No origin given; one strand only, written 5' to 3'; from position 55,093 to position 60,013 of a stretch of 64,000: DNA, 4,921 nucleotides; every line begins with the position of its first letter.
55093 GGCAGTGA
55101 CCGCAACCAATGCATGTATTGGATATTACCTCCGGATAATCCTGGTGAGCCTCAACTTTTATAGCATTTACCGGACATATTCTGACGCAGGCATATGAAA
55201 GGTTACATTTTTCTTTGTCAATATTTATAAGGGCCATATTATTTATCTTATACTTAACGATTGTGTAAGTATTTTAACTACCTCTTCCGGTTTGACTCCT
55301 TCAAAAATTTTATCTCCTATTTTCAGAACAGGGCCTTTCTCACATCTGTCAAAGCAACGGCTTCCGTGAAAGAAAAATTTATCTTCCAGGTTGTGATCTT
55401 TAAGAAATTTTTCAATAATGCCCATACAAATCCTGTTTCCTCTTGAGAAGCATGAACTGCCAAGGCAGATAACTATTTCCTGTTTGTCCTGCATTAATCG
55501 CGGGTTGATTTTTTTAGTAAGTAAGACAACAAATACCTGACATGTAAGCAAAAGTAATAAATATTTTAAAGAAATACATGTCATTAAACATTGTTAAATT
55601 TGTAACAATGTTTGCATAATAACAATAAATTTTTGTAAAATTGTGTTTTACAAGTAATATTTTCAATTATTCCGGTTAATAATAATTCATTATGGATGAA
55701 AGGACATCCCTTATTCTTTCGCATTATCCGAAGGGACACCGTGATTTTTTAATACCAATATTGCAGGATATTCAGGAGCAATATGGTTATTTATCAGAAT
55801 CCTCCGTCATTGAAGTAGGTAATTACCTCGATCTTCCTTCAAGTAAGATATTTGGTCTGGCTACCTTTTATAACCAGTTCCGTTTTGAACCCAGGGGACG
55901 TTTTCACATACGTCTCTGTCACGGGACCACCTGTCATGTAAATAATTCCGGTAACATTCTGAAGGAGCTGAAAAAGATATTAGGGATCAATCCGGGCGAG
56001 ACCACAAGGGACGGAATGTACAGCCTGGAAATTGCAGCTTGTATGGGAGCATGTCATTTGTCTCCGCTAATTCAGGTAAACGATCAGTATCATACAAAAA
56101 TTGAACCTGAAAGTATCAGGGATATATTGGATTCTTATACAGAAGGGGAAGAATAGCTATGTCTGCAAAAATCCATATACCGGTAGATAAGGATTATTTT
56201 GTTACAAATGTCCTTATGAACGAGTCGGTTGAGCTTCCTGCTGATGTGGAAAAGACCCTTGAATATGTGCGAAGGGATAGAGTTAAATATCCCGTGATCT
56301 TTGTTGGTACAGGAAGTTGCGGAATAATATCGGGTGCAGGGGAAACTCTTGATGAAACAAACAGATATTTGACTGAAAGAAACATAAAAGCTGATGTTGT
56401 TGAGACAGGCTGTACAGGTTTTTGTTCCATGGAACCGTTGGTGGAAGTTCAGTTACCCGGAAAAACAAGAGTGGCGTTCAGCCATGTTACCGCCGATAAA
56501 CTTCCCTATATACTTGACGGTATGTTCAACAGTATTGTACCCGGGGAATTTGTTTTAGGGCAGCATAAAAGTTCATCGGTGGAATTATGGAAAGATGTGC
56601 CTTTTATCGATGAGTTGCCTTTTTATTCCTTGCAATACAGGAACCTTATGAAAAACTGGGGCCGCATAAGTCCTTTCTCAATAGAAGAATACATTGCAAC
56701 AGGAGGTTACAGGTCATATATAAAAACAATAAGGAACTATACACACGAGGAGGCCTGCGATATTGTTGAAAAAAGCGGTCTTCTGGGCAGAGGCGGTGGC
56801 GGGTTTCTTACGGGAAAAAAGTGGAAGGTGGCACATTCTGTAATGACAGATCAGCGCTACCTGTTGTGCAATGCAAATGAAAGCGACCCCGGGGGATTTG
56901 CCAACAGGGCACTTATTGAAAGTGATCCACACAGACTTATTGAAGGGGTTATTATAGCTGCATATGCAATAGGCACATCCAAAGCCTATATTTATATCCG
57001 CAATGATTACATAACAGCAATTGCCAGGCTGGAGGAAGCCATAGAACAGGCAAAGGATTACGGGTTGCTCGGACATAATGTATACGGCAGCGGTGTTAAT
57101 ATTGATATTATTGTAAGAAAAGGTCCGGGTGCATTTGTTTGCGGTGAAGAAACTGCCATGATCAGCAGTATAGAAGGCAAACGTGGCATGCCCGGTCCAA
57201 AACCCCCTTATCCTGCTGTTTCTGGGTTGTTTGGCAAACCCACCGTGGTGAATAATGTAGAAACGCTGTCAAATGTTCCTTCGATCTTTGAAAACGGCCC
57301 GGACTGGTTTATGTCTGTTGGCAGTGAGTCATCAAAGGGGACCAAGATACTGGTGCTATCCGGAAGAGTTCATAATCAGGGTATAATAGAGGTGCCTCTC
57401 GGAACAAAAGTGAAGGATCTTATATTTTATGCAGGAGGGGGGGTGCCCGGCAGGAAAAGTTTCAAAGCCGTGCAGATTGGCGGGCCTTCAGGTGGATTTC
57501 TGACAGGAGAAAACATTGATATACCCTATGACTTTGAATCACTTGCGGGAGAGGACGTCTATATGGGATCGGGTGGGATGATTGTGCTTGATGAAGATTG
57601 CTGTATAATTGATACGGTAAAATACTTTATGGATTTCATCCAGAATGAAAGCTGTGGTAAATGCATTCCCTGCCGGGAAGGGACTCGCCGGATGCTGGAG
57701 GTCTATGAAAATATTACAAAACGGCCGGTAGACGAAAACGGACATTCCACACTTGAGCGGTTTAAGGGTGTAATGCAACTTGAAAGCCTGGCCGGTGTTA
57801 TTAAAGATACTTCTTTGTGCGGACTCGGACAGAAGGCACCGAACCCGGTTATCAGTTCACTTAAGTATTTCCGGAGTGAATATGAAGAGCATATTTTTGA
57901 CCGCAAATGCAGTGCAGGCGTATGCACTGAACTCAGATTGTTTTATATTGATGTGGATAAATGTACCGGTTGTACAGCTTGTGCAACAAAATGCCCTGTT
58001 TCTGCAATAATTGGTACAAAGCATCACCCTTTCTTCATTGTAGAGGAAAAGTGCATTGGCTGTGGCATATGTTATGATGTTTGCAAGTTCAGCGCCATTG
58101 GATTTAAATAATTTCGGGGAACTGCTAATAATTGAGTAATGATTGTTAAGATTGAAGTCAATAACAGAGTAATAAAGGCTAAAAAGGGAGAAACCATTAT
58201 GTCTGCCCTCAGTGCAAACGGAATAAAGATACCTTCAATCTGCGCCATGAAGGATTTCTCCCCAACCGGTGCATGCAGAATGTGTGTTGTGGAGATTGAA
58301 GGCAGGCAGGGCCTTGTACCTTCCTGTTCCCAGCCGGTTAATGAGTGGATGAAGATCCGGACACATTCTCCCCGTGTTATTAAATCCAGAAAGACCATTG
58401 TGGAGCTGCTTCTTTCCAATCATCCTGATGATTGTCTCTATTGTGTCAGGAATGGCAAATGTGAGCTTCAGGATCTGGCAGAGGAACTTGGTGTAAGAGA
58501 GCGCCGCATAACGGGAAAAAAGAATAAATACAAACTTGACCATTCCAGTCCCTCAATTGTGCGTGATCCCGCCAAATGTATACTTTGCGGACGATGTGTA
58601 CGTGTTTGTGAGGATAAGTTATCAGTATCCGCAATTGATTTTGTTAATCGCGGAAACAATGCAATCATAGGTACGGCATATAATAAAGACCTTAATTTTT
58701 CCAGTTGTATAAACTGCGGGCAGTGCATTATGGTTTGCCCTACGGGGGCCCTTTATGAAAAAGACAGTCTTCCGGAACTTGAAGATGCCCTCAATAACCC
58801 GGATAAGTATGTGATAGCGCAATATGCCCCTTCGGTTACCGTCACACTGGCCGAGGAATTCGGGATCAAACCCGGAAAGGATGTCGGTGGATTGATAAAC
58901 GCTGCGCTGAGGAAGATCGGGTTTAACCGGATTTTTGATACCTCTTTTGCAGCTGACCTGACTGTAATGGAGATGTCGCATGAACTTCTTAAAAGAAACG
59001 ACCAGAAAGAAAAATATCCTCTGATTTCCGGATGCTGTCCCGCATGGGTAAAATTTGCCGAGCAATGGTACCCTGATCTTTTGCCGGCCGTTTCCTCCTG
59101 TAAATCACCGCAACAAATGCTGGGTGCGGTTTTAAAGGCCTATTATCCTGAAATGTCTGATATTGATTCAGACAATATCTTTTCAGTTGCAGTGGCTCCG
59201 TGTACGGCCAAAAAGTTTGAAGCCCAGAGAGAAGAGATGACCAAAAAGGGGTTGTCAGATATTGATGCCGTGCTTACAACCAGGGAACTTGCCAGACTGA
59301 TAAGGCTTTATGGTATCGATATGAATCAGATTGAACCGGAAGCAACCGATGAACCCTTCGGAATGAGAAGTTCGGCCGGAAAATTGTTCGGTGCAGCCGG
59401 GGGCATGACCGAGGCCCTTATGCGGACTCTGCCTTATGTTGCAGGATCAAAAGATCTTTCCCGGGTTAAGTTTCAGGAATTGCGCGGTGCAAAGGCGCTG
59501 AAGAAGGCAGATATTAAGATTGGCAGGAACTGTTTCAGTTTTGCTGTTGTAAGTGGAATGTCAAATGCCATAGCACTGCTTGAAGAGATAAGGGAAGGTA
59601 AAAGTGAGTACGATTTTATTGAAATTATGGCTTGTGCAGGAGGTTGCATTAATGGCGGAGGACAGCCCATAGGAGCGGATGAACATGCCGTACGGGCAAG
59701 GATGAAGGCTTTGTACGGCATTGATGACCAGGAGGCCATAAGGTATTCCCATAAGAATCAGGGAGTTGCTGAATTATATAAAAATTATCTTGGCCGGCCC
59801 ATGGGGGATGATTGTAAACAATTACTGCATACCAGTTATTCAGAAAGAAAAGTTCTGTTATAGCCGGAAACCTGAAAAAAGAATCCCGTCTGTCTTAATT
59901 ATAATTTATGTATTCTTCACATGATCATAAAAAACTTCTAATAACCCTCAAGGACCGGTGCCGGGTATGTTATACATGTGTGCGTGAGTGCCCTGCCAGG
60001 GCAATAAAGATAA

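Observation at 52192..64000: Two different hydrogenase-like sensor arms plus Rex wrapped around one trimeric HydABC hydrogenase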

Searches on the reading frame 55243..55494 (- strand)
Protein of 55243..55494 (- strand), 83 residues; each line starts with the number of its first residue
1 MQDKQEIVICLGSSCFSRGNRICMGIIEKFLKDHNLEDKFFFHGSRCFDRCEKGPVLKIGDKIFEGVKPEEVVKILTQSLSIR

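Call 30: search_protein_families(library=ncbifam, proteins=[window:55243-55494:-], max_evalue=0.01)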
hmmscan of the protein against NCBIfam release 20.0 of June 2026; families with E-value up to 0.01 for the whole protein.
window:55243-55494:- (83 aa): 5 families
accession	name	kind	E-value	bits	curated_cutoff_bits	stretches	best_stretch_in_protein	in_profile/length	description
TIGR01958.1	nuoE_fam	subfamily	7.9e-07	29.3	142.4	1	4-78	68-146/148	NADH-quinone oxidoreductase subunit NuoE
NF005722.0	PRK07539.1-2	equivalog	1.6e-06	28.3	141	1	4-78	77-155/157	NADH-quinone oxidoreductase subunit NuoE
NF005725.0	PRK07539.1-5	equivalog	2.1e-06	27.6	220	1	4-78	92-170/174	NADH-quinone oxidoreductase subunit NuoE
NF005724.0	PRK07539.1-4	equivalog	0.00085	19.2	280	1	5-77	94-170/240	NADH-quinone oxidoreductase subunit NuoE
NF041612.1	fdxn_Clost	equivalog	0.0089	16.6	150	0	14-77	23-88/102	2Fe-2S ferredoxin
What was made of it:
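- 55243..55494 (-): Small thioredoxin-like [2Fe-2S] ferredoxin (83 aa, NuoE C-terminal-like, four Cys). NCBIfam nuoE_fam, partial match (call 30).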

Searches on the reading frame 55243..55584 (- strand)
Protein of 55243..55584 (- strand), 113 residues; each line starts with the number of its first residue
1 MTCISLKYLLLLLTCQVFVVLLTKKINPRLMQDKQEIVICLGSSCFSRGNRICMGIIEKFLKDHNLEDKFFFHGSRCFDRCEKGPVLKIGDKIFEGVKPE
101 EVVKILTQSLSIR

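Call 3: search_protein_families(library=pfam, proteins=[window:55243-55584:-], max_evalue=0.01)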
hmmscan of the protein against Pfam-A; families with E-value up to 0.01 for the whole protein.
window:55243-55584:- (113 aa): 1 family
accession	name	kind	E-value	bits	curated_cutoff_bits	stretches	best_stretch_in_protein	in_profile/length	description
PF01257.25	2Fe-2S_thioredx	-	1.2e-07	32.1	24.8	1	33-108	64-143/145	Thioredoxin-like [2Fe-2S] ferredoxin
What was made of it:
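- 55243..55494 (-): Pfam 2Fe-2S_thioredx, E 1e-7 (call 3).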

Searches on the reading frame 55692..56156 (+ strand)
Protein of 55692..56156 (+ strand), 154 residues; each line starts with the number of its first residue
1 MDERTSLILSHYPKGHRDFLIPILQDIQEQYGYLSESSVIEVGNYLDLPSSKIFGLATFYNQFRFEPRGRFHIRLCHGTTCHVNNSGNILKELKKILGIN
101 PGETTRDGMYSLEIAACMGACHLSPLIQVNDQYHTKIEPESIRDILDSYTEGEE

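Call 3: search_protein_families(library=pfam, proteins=[window:55692-56156:+], max_evalue=0.01)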
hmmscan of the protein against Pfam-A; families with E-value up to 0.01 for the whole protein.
window:55692-56156:+ (154 aa): 1 family
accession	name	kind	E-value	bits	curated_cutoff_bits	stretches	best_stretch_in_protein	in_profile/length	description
PF01257.25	2Fe-2S_thioredx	-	6.6e-48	162.7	24.8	1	8-149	4-144/145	Thioredoxin-like [2Fe-2S] ferredoxin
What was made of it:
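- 55692..56156 (+): hydC (NuoE-like [2Fe-2S] subunit). Pfam 2Fe-2S_thioredx, E 7e-48 (call 3).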

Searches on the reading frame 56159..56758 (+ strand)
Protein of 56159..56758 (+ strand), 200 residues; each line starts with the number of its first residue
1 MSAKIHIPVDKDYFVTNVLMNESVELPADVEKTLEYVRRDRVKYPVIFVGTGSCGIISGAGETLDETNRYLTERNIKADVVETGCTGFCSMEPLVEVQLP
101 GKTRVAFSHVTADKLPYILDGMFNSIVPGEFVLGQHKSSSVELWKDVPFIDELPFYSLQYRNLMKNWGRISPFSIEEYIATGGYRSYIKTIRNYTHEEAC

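Call 45: search_protein_families(library=pfam, proteins=[window:56159-56758:+], max_evalue=10)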
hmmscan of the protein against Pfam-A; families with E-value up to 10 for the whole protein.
window:56159-56758:+ (200 aa): 1 family
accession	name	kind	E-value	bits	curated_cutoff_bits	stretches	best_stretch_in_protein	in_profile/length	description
PF01257.25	2Fe-2S_thioredx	-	0.099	12.9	24.8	1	62-120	83-142/145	Thioredoxin-like [2Fe-2S] ferredoxin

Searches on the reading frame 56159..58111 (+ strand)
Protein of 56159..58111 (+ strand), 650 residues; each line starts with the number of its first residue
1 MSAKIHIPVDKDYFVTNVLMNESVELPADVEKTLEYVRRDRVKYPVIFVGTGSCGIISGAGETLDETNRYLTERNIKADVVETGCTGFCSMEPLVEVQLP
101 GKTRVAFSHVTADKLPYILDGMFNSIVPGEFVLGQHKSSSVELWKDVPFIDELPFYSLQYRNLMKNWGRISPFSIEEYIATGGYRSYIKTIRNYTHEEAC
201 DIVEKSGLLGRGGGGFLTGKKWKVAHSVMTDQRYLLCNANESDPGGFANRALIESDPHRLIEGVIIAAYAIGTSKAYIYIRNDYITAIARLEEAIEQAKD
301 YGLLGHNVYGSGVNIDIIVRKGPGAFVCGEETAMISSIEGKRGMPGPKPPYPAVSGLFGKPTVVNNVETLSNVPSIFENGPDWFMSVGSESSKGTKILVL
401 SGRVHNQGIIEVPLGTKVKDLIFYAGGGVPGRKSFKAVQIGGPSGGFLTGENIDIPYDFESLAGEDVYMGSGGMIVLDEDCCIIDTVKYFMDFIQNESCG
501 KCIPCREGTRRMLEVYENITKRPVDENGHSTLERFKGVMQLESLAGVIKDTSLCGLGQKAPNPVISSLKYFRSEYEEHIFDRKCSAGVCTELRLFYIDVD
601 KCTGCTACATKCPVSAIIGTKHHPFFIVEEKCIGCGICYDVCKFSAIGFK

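Call 3: search_protein_families(library=pfam, proteins=[window:56159-58111:+], max_evalue=0.01)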
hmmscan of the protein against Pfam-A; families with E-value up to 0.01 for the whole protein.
window:56159-58111:+ (650 aa): 12 families
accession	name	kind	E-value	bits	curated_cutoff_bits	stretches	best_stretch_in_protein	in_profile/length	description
PF01512.22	Complex1_51K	-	9.2e-44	149.4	31.2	1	203-374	1-149/150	Nuo51 FMN-binding domain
PF10589.14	NADH_4Fe-4S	-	5.2e-27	94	23.5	1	486-578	2-85/85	NADH-ubiquinone oxidoreductase-F iron-sulfur binding region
PF00037.32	Fer4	-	1.6e-10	40.8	21.1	2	627-647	3-23/24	4Fe-4S binding domain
PF12837.12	Fer4_6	-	2.9e-09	36.9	25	2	595-617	2-24/24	4Fe-4S binding domain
PF14697.11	Fer4_21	-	7.3e-09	36.1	35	1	597-643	3-52/59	4Fe-4S dicluster domain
PF13237.11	Fer4_10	-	3.1e-08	33.9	25.5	1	596-642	3-52/53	4Fe-4S dicluster domain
PF12797.12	Fer4_2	-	7.1e-08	32.4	24.5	2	625-643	3-21/22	4Fe-4S binding domain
PF13187.11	Fer4_9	-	1e-07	32.3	27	1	601-645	1-50/52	4Fe-4S dicluster domain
PF10531.15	SLBB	-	3.1e-06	27.3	27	1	401-447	5-54/55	SLBB domain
PF13183.11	Fer4_8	-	0.00023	22.1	27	1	599-615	2-18/68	4Fe-4S dicluster domain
PF12838.12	Fer4_7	-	0.00043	21.1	27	0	595-616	31-52/52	4Fe-4S dicluster domain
PF25160.1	LdpA_Fe-S-bd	-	0.0086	16.3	27.6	1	608-647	9-43/49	LdpA Fe-S cluster-binding domain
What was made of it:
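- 56159..58111 (+): hydB (NuoF-like FMN/NADH subunit with a C-terminal 2x[4Fe-4S] domain). Pfam Complex1_51K, NADH_4Fe-4S, SLBB and Fer4 x2 (call 3).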

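Call 30: search_protein_families(library=ncbifam, proteins=[window:56159-58111:+], max_evalue=0.01)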
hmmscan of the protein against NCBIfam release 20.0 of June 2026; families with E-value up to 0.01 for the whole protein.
window:56159-58111:+ (650 aa): 55 families (the best 25 are shown)
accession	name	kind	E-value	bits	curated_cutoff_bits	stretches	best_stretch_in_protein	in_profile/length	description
TIGR01959.1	nuoF_fam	equivalog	1.2e-133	445.5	558.65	1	163-579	2-410/410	NADH-quinone oxidoreductase subunit NuoF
NF008436.0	PRK11278.1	equivalog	1.2e-104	350.7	749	1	172-582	24-429/448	NADH-quinone oxidoreductase subunit NuoF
NF010120.0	PRK13596.1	equivalog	5.5e-104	348.1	389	1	186-583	30-421/433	NADH-quinone oxidoreductase subunit NuoF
TIGR04481.1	PR_assoc_PrdC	equivalog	2.4e-15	56.3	490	1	196-447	73-287/425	proline reductase-associated electron transfer protein PrdC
TIGR01944.1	rnfB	subfamily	3.9e-12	46.1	68.7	1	591-647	104-160/190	RnfABCDGE type electron transport complex subunit B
NF003454.1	PRK05035.1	equivalog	3.6e-10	39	345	1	187-448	114-337/556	electron transport complex subunit RsxC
TIGR01945.1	rnfC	subfamily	6.3e-10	38.2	245.95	1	189-448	114-334/435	RnfABCDGE type electron transport complex subunit C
NF003475.0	PRK05113.1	equivalog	1e-09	38.6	203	1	593-647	106-160/190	electron transport complex subunit RsxB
NF058577.1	FdxA_fam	equivalog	3e-09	36.9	65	1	599-646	6-52/52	4Fe-4S ferredoxin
NF005415.0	PRK06991.1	equivalog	1.2e-08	35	281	1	589-645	74-130/284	electron transport complex subunit RsxB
NF038196.1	ferrodoxin_EFR1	subfamily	2.9e-08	34.1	75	1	589-649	174-231/242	EFR1 family ferrodoxin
TIGR02700.1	flavo_MJ0208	hypoth_equivalog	1.6e-07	30.9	251.35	1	592-647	140-194/234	dihydromethanopterin reductase (acceptor)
NF006446.0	PRK08764.1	equivalog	3.8e-07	30.1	220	1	587-647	73-133/139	Rnf electron transport complex subunit RnfB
TIGR03294.1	FrhG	equivalog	9.2e-07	28.8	245.5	1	592-643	166-216/228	coenzyme F420 hydrogenase subunit gamma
TIGR02163.1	napH_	subfamily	5.1e-06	26.2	213.05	1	590-649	191-253/255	NapH/MauN family ferredoxin-type protein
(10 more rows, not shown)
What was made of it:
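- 56159..58111 (+): NCBIfam nuoF_fam (call 30).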

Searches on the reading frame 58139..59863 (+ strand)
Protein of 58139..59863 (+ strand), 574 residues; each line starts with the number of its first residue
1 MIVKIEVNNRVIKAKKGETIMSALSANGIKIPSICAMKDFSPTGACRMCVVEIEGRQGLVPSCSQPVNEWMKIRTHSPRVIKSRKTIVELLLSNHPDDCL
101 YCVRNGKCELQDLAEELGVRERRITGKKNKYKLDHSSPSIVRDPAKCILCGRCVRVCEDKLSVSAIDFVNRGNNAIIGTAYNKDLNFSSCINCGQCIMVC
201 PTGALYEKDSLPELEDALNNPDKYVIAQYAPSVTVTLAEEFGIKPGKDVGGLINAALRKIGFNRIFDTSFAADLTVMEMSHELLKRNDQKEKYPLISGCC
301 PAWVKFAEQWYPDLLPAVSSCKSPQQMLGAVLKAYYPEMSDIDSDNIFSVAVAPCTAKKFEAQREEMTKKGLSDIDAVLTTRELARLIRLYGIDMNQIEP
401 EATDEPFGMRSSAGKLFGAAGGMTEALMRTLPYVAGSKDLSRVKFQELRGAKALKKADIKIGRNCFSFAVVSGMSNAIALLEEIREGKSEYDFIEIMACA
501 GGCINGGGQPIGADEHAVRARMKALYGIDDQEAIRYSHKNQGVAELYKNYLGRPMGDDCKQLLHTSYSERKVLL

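Call 3: search_protein_families(library=pfam, proteins=[window:58139-59863:+], max_evalue=0.01)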
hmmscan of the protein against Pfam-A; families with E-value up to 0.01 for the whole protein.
window:58139-59863:+ (574 aa): 21 families
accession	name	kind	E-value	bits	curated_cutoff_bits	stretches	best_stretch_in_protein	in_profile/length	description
PF02906.19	Fe_hyd_lg_C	-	2.7e-87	292.9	22.1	1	223-507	1-245/245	Iron only hydrogenase large subunit, C-terminal domain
PF13510.11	Fer2_4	-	7.5e-21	74.4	22.8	1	3-77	4-81/82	2Fe-2S iron-sulfur cluster binding domain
PF10588.14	NADH-G_4Fe-4S_3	-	1.1e-20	73.3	27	1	84-123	1-40/40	NADH-ubiquinone oxidoreductase-G iron-sulfur binding region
PF02256.22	Fe_hyd_SSU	-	1.4e-17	63.9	24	1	517-570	3-56/56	Iron hydrogenase small subunit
PF12838.12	Fer4_7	-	1.7e-10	41.6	27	1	146-204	1-52/52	4Fe-4S dicluster domain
PF00037.32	Fer4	-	9.6e-10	38.3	21.1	2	186-206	4-24/24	4Fe-4S binding domain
PF13237.11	Fer4_10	-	5.7e-09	36.2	25.5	2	140-201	2-53/53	4Fe-4S dicluster domain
PF22117.2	Fer4_Nqo3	-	6.5e-09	36.3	27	1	138-205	2-66/67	NADH-quinone oxidoreductase subunit 3, ferredoxin-like domain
PF12837.12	Fer4_6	-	5.3e-08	32.9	25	2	140-158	2-20/24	4Fe-4S binding domain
PF00111.32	Fer2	-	2.7e-07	30.9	21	1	8-57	6-51/77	2Fe-2S iron-sulfur cluster binding domain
PF13484.11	Fer4_16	-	9.2e-07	30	30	1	190-209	2-22/66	4Fe-4S double cluster binding domain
PF13187.11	Fer4_9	-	1.1e-06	29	27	2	146-204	1-51/52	4Fe-4S dicluster domain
PF14697.11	Fer4_21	-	1.3e-05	25.7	35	1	143-202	4-53/59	4Fe-4S dicluster domain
PF12797.12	Fer4_2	-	3e-05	24.1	24.5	2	186-202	6-22/22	4Fe-4S binding domain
PF12800.12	Fer4_4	-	8e-05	23.1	24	1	188-203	2-17/17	4Fe-4S binding domain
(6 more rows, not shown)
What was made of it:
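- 58139..59863 (+): hydA (catalytic [FeFe] hydrogenase, M3-type; motifs SGCCP, APCTAKK, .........). Pfam Fe_hyd_lg_C, E 3e-87, plus Fer2_4, NADH-G_4Fe-4S_3 and Fe_hyd_SSU (call 3).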

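Call 30: search_protein_families(library=ncbifam, proteins=[window:58139-59863:+], max_evalue=0.01)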
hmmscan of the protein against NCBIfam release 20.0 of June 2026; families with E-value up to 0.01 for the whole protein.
window:58139-59863:+ (574 aa): 56 families (the best 25 are shown)
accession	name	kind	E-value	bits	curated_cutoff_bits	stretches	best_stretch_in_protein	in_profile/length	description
NF040763.1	FeFe_hydrog_A6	exception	7.1e-229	760.9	765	1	3-570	1-571/571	NADH-dependent [FeFe] hydrogenase, group A6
NF040762.1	Hydr_FeFe_Clost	exception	8.3e-171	569.5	900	1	4-567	2-571/572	ferredoxin hydrogenase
TIGR02512.1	FeFe_hydrog_A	subfamily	6.5e-140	466.2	405.95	1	139-511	1-374/375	[FeFe] hydrogenase, group A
NF005745.0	PRK07569.1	equivalog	5.3e-60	202.7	333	1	2-209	3-211/238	bidirectional hydrogenase complex protein HoxU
TIGR04105.1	FeFe_hydrog_B1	subfamily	6e-55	186.7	450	2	143-474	140-446/462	monomeric [FeFe] hydrogenase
TIGR01973.1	NuoG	equivalog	2.8e-51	175.1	470.05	1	5-208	1-201/606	NADH-quinone oxidoreductase subunit NuoG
NF006305.0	PRK08493.1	equivalog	1.2e-45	155.9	591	1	3-209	2-225/819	NADH-quinone oxidoreductase subunit G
NF005895.0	PRK07860.1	equivalog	5e-36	124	802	1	3-206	18-221/811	NADH-quinone oxidoreductase subunit G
NF009454.0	PRK12814.1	equivalog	7.4e-24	84.1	916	1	3-100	4-101/657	putative NADPH-dependent glutamate synthase small subunit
TIGR01971.1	NuoI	subfamily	5.4e-09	35.7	113.05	1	143-209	40-102/121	NADH-quinone oxidoreductase, chain I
NF004546.0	PRK05888.3-3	equivalog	1.1e-08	34.7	260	1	140-207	59-126/196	NADH-quinone oxidoreductase subunit NuoI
NF004537.0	PRK05888.1-3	equivalog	8.5e-08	31.9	163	1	145-205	68-130/204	NADH-quinone oxidoreductase subunit NuoI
TIGR00403.1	ndhI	equivalog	6.3e-07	29.2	302.35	1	145-205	62-119/183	NAD(P)H-quinone oxidoreductase subunit I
NF042909.1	FMH_DH_FwdF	exception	1.3e-06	27.7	375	1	138-215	48-126/336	tungsten-dependent formylmethanofuran dehydrogenase subunit FwdF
NF003454.1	PRK05035.1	equivalog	1.8e-06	26.8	345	1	144-202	366-420/556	electron transport complex subunit RsxC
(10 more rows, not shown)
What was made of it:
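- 58139..59863 (+): NCBIfam A6 at 760.9 bits against 765 (call 30).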
